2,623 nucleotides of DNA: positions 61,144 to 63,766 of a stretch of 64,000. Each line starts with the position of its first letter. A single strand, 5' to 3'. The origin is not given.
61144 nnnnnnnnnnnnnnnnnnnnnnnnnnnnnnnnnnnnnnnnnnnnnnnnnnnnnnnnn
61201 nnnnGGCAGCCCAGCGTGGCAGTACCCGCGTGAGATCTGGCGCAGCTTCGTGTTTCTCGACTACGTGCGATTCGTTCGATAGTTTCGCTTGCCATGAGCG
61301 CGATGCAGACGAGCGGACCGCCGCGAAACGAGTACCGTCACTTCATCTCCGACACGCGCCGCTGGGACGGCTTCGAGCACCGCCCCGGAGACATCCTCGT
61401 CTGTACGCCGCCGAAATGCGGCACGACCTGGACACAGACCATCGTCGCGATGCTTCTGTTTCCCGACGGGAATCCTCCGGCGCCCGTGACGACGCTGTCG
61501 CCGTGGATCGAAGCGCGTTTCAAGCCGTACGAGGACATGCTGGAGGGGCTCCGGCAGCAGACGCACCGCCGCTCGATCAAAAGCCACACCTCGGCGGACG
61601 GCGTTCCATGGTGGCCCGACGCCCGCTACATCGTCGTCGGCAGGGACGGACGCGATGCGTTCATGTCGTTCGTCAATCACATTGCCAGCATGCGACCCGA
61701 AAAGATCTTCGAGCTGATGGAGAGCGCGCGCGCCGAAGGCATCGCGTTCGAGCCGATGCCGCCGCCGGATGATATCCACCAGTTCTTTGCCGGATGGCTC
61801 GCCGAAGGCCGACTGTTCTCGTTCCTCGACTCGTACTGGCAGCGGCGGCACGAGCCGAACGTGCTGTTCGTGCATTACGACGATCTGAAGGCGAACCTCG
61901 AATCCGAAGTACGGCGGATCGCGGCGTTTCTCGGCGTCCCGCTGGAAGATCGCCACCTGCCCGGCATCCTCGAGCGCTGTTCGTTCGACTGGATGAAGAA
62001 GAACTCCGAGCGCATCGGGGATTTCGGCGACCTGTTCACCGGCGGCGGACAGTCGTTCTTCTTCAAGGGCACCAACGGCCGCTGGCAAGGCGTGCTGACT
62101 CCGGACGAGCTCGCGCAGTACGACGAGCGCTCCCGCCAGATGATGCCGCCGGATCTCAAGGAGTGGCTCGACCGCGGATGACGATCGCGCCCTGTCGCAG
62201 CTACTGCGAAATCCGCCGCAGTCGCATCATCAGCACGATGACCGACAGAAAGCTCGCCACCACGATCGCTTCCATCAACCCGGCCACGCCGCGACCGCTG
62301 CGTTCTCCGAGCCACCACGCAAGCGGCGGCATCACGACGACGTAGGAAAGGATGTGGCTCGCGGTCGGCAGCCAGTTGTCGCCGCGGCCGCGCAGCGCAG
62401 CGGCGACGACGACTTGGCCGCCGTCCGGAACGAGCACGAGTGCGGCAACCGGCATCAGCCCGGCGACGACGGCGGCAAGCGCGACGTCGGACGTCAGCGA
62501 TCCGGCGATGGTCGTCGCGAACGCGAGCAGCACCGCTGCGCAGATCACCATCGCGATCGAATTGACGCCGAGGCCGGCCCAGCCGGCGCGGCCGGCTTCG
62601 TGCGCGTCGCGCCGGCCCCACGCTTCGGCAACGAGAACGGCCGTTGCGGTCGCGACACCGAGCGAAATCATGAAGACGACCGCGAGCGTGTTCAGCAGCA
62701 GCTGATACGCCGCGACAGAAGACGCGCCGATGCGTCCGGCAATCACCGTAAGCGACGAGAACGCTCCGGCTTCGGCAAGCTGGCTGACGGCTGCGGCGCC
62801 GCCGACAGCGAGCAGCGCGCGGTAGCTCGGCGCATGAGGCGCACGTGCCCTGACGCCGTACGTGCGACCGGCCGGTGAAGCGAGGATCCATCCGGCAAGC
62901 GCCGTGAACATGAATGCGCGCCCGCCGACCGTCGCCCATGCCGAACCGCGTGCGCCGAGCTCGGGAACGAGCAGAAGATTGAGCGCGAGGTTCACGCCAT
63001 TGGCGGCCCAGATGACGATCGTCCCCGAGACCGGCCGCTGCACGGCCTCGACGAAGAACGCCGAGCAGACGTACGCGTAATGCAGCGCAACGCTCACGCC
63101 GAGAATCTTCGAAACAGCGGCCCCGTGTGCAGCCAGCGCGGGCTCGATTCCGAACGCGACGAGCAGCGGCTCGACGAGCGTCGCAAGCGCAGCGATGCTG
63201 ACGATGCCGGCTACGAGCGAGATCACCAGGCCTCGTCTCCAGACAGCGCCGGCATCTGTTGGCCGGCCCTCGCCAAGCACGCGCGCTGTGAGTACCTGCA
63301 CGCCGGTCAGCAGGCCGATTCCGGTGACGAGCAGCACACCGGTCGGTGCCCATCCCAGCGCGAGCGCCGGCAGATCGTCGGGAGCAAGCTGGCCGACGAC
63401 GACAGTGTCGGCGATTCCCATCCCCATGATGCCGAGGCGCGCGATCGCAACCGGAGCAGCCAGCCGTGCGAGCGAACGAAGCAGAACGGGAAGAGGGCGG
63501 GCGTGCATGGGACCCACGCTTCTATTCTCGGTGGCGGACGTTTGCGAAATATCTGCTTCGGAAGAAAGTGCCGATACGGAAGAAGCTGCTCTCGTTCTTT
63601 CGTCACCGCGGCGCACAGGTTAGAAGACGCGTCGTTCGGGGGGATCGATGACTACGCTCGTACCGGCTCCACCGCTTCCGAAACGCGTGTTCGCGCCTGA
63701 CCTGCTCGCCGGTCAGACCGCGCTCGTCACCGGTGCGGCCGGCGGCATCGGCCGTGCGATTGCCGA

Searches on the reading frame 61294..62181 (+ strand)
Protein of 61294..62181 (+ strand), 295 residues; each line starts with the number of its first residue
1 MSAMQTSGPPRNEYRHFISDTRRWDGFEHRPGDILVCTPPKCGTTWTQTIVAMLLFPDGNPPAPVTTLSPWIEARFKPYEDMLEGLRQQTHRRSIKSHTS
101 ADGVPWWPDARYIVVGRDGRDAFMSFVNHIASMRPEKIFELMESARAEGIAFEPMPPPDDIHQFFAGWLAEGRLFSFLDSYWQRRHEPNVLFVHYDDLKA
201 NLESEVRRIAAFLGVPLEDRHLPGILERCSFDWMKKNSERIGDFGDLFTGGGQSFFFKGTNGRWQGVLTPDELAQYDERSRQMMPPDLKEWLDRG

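Call 6: search_protein_families(library=pfam, proteins=[window:61294-62181:+], max_evalue=0.1)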
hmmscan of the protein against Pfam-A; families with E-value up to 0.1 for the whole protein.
window:61294-62181:+ (295 aa): 2 families
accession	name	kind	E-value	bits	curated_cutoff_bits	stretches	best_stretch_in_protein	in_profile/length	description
PF00685.33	Sulfotransfer_1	-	8.9e-42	143.7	22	1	32-284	2-251/255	Sulfotransferase domain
PF13469.12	Sulfotransfer_3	-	3.2e-10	41.1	27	1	107-219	122-216/216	Sulfotransferase family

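Call 7: search_protein_families(library=ncbifam, proteins=[window:61294-62181:+], max_evalue=0.1)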
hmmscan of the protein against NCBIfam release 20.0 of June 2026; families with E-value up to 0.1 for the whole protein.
window:61294-62181:+ (295 aa): 0 families

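Call 8: find_encoding_contigs(protein=window:61294-62181:+, flank=10000, max_places=6)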
Protein window:61294-62181:+ (295 aa): 2 contigs read that carry it; 2 places shown.
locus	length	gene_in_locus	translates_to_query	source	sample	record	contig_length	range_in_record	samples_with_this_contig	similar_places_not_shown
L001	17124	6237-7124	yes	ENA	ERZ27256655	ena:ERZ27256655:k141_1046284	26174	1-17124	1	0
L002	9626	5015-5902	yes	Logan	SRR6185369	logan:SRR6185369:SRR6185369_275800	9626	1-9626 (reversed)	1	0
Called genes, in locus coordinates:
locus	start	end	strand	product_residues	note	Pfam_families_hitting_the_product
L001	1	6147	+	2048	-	?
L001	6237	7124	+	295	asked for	PF00685:Sulfotransfer_1, PF13469:Sulfotransfer_3 (weak)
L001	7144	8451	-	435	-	PF01554:MatE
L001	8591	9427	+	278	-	PF00106:adh_short, PF01370:Epimerase (weak), PF08659:KR, PF13561:adh_short_C2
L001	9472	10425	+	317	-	PF00753:Lactamase_B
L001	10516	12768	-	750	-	PF00384:Molybdopterin, PF01568:Molydop_binding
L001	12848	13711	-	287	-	PF02634:FdhD-NarQ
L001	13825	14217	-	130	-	PF01124:MAPEG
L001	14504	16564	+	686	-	PF02511:Thy1, PF14890:Intein_splicing, PF01844:HNH (weak), PF02511:Thy1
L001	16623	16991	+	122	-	PF13650:Asp_protease_2 (faint), PF13975:gag-asp_proteas (faint)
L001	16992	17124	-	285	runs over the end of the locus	PF00561:Abhydrolase_1, PF12146:Hydrolase_4, PF12697:Abhydrolase_6, PF00326:Peptidase_S9 (faint)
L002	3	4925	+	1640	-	?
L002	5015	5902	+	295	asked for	PF00685:Sulfotransfer_1, PF13469:Sulfotransfer_3 (weak)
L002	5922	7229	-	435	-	PF01554:MatE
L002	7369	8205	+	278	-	PF00106:adh_short, PF01370:Epimerase (weak), PF08659:KR, PF13561:adh_short_C2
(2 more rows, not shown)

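Call 16: search_solved_structures(query=window:61294-62181:+, max_evalue=0.001)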
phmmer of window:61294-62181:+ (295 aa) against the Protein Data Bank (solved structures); distinct sequences matched with E-value up to 0.001: 44.
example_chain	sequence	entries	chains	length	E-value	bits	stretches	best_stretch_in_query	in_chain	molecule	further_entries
8xgz_A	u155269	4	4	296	2.2e-26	95.8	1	18-284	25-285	S4 | Sulfotransferase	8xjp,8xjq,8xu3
3bfx_A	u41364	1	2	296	1.3e-23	86.7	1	24-284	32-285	Sulfotransferase 1C2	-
2z5f_A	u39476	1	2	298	5.1e-23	84.8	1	17-277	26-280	Sulfotransferase family cytosolic 1B member 1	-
3ckl_A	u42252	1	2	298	1.3e-22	83.4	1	17-277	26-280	Sulfotransferase family cytosolic 1B member 1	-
1hy3_A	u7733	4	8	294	6.8e-21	77.8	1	14-285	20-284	ESTROGEN SULFOTRANSFERASE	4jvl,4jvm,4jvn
2zpt_X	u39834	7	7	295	7.5e-21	77.6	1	24-279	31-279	Tyrosine-ester sulfotransferase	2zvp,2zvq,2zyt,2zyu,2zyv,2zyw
1g3m_A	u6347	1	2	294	9.2e-21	77.3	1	14-285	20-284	ESTROGEN SULFOTRANSFERASE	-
2ad1_A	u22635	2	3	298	3.1e-20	75.6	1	24-284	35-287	Sulfotransferase 1C2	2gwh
3u3r_A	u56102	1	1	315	1.2e-17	67.1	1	21-278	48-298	Sulfotransferase 1A1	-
1cjm_A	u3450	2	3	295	1.3e-17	67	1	22-278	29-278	PROTEIN (ARYL SULFOTRANSFERASE) | Monoamine-sulfating phenol sulfotransferase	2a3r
1z28_A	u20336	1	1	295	2.5e-17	66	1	22-278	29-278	Phenol-sulfating phenol sulfotransferase 1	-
1z29_A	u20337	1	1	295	2.6e-17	66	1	21-277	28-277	Phenol-sulfating phenol sulfotransferase 2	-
1ls6_A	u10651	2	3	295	4.9e-17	65.1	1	22-278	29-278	aryl sulfotransferase | Sulfotransferase 1A1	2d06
4gra_A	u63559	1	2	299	5.1e-17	65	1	22-278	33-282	Sulfotransferase 1A1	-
3u3j_A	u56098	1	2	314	6.3e-17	64.7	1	21-278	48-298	Sulfotransferase 1A1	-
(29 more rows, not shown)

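Call 38: find_related_loci(query=window:61294-62178:+, collection=genome_contigs, flank=10000)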
Query window:61294-62178:+ (295 aa) in genome_contigs; peptide patterns used: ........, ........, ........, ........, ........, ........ (x = any residue, [..] = any of these).
164 stretches matched a pattern; 51 encode a relative of the query (tblastn E <= 1e-3); 51 distinct loci.
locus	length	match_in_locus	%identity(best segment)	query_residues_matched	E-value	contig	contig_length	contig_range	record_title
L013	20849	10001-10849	52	9-291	1e-97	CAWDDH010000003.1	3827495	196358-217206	MAG: uncultured Acidimicrobiia bacterium isolate MFD05684.bin.2.64 genome assembly, contig: contig_15983, whole genome s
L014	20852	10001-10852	51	9-292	5e-96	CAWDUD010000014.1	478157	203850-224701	MAG: uncultured Acidimicrobiia bacterium isolate MFD05442.bin.2.230 genome assembly, contig: contig_9204, whole genome s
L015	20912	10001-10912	39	4-295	1e-66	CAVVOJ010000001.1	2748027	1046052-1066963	MAG: uncultured Chloroflexia bacterium isolate MFD09779.bin.1.15 genome assembly, contig: contig_13482, whole genome sho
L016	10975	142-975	41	16-292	4e-66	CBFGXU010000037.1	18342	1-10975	MAG TPA_asm: uncultured Nitrosomonas sp. isolate SRR32277357_concoct_63 genome assembly, contig: ERZ27321080.824, whole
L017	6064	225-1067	41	16-295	3e-65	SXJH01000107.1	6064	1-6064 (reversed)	MAG: Nitrosomonas sp. isolate F1-120-MAGs074 F1-120__c274571, whole genome shotgun sequence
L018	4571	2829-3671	43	16-295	4e-65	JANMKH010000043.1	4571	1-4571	MAG: Sulfuriferula sp. isolate OTE_64_metabat_214 OTE_64_k141_555903, whole genome shotgun sequence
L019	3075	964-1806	42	16-295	3e-65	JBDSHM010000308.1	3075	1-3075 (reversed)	MAG: Sulfuriferula sp. isolate cluster1_bin.276 k127_2981783, whole genome shotgun sequence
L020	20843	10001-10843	43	16-295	1e-64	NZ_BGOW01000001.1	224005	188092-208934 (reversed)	Sulfuriferula multivorans strain TTN NODE_01, whole genome shotgun sequence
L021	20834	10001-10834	41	16-292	4e-64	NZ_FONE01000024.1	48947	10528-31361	Nitrosomonas sp. Nm166, whole genome shotgun sequence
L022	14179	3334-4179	40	15-295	4e-62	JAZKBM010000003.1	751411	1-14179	MAG: Pseudomonadota bacterium isolate ADI_H3L2_1_122_18_3-bin081 ADIH3L21_B081_0_000000000003, whole genome shotgun sequ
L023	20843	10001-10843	39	16-295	2e-61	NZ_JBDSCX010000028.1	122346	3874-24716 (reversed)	MAG: Luteolibacter sp. isolate cluster1_bin.168 k127_13144412, whole genome shotgun sequence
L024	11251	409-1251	41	16-295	8e-62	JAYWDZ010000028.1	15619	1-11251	MAG: Nitrosomonadales bacterium isolate GL97_DN_concoct_123 GL97_DN_concoct_123_27, whole genome shotgun sequence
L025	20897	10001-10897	38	1-295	4e-60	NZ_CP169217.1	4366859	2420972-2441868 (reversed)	Methylomicrobium lacus strain 22M6SE5-12 chromosome, complete genome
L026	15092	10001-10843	39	16-295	4e-60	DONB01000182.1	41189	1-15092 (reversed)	MAG TPA_asm: Thiobacillus sp. isolate UBA12164 contig_19773, whole genome shotgun sequence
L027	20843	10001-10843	40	16-295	4e-60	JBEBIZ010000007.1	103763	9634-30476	MAG: Thiobacillaceae bacterium isolate SF1_6 NODE_71_length_103763_cov_79.547799, whole genome shotgun sequence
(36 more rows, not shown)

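Call 83: search_solved_structures(query=window:61294-62178:+, max_evalue=1e-22, show_alignments=3)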
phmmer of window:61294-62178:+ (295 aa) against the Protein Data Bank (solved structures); distinct sequences matched with E-value up to 1e-22: 3.
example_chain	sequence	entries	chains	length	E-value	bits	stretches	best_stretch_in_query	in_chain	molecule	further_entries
8xgz_A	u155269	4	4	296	2.2e-26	95.8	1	18-284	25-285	S4 | Sulfotransferase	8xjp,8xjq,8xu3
3bfx_A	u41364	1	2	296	1.3e-23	86.7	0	24-284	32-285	Sulfotransferase 1C2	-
2z5f_A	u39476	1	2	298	5.1e-23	84.8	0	17-277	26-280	Sulfotransferase family cytosolic 1B member 1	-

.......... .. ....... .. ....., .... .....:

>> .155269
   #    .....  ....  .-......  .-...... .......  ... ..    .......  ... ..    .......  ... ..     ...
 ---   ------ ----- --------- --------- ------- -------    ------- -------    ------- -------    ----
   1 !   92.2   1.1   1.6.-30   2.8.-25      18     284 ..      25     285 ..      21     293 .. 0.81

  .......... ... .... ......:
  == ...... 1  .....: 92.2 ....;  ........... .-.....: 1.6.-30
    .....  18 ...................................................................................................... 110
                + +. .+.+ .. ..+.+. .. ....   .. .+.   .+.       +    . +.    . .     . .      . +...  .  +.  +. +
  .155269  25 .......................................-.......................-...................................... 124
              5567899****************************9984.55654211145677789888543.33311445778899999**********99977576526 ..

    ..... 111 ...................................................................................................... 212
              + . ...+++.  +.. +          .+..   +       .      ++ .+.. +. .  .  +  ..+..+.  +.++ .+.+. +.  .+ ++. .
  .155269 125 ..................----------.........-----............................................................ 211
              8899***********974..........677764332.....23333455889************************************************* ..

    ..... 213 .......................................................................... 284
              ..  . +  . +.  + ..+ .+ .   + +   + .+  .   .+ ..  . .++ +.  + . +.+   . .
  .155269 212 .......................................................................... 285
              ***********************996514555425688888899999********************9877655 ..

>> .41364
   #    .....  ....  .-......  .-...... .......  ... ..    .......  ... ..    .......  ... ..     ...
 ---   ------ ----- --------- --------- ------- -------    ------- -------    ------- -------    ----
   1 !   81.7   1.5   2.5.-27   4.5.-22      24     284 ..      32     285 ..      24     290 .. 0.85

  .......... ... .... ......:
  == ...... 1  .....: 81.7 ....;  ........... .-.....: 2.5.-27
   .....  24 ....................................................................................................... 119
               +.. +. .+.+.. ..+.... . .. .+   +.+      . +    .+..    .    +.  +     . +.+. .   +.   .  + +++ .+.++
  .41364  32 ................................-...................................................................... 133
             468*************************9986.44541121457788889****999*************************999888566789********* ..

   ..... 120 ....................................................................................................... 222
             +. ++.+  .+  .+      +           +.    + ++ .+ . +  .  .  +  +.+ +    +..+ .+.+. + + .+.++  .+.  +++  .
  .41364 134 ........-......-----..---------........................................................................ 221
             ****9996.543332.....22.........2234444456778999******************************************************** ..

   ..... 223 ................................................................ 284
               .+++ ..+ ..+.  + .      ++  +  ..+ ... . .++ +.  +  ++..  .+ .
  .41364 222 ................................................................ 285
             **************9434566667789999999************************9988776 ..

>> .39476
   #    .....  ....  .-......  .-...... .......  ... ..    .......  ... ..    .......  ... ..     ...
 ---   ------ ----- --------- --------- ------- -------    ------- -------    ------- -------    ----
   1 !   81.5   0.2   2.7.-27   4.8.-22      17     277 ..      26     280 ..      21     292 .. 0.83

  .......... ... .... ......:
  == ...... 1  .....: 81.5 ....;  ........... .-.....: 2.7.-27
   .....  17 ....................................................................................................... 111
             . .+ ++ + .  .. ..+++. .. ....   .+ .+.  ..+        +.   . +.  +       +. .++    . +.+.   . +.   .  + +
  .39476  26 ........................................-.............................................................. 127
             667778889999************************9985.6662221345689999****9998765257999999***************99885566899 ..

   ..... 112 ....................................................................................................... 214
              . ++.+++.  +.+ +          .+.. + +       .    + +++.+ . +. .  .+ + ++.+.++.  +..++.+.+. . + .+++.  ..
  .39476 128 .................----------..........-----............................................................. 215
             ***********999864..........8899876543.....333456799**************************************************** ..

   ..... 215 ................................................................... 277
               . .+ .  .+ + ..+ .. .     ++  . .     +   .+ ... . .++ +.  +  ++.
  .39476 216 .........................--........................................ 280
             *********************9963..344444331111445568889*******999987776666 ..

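Call 86: search_protein_families(library=padloc, proteins=[window:61294-62178:+], max_evalue=0.01)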
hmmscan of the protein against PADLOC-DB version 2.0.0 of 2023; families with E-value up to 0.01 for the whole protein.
window:61294-62178:+ (295 aa): 0 families

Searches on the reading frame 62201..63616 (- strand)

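Call 14: search_protein_families(library=pfam, proteins=[window:62201-63616:-], max_evalue=0.001)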
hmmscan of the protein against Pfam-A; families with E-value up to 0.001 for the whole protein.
window:62201-63616:- (471 aa): 1 family
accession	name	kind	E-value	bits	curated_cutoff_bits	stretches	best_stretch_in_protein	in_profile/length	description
PF01554.23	MatE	-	1.3e-37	129.4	24.9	2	275-434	2-160/161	MatE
